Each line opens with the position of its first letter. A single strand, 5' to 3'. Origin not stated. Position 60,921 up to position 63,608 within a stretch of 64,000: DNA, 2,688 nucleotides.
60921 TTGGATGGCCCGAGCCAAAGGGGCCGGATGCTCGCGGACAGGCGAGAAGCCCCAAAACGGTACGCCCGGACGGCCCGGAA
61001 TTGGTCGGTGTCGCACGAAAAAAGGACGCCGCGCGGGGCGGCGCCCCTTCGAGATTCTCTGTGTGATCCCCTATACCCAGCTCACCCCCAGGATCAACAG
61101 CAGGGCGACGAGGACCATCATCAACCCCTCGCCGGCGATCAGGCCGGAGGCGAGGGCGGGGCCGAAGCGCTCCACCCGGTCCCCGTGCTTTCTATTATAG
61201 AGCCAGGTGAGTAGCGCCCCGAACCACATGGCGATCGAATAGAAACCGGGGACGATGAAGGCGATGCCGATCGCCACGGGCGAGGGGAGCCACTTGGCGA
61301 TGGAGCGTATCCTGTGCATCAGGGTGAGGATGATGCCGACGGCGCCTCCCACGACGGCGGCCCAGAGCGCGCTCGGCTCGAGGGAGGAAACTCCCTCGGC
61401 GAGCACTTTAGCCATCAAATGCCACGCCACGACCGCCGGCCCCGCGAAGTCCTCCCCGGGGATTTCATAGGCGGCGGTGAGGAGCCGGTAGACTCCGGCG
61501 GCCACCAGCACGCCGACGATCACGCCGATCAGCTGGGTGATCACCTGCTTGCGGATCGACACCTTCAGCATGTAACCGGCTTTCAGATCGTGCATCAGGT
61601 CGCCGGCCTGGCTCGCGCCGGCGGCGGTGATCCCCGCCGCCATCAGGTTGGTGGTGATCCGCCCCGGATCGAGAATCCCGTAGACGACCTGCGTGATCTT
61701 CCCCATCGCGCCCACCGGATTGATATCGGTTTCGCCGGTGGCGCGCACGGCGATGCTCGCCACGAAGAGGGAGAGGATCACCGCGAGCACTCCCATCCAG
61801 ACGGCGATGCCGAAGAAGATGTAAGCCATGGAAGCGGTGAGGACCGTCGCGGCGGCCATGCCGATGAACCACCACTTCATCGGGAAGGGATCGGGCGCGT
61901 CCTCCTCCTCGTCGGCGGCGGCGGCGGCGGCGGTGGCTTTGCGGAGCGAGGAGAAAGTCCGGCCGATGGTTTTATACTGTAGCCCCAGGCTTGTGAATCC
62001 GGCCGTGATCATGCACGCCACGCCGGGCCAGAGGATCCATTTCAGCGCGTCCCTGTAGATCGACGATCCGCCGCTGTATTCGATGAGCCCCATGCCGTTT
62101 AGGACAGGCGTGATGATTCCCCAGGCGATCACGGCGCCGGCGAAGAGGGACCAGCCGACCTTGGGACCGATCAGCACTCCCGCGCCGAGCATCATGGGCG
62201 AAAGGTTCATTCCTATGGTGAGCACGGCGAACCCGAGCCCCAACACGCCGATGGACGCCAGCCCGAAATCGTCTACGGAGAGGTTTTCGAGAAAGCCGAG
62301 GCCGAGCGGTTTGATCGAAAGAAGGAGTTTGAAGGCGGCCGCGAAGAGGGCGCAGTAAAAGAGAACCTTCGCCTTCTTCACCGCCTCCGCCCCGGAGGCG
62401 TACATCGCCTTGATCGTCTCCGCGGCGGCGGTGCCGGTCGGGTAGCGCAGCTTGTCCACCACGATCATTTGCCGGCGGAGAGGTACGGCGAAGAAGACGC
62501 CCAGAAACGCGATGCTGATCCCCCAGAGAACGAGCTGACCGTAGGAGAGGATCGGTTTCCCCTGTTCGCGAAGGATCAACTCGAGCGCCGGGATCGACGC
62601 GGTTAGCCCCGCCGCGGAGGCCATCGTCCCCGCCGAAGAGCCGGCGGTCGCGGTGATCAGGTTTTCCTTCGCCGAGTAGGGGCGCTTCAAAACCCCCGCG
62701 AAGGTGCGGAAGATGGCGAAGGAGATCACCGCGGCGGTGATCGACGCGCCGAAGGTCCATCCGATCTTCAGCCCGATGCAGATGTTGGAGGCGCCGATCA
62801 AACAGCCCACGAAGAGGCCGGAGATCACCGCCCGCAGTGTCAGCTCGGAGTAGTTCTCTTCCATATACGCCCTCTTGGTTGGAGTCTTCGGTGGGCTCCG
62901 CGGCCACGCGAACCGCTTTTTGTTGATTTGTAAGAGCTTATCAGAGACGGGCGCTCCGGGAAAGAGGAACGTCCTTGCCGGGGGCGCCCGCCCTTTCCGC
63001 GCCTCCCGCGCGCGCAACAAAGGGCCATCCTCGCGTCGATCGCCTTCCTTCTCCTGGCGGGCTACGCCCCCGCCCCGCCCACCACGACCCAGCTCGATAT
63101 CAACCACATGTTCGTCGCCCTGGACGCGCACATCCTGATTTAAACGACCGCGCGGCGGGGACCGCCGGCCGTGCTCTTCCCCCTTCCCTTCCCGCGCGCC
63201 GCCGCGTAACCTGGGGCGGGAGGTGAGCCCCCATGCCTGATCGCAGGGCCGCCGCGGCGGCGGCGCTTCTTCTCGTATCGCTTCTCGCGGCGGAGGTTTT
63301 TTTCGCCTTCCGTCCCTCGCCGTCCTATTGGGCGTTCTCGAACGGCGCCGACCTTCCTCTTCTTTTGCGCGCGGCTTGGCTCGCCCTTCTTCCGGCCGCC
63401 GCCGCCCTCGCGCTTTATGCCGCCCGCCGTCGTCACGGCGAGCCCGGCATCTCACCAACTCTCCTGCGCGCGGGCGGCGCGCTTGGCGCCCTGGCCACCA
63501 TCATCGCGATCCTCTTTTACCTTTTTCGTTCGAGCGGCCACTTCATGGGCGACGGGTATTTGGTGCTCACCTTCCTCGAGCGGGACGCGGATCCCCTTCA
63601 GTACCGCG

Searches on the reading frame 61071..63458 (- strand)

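Call 71: search_protein_families(library=pfam, proteins=[window:61071-63458:-], max_evalue=0.00001)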
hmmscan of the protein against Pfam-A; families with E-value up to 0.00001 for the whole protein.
window:61071-63458:- (795 aa): 1 family
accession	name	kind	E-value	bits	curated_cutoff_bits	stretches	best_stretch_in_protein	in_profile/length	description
PF03169.20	OPT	-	2.6e-109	367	25.8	1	205-787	1-622/623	OPT oligopeptide transporter protein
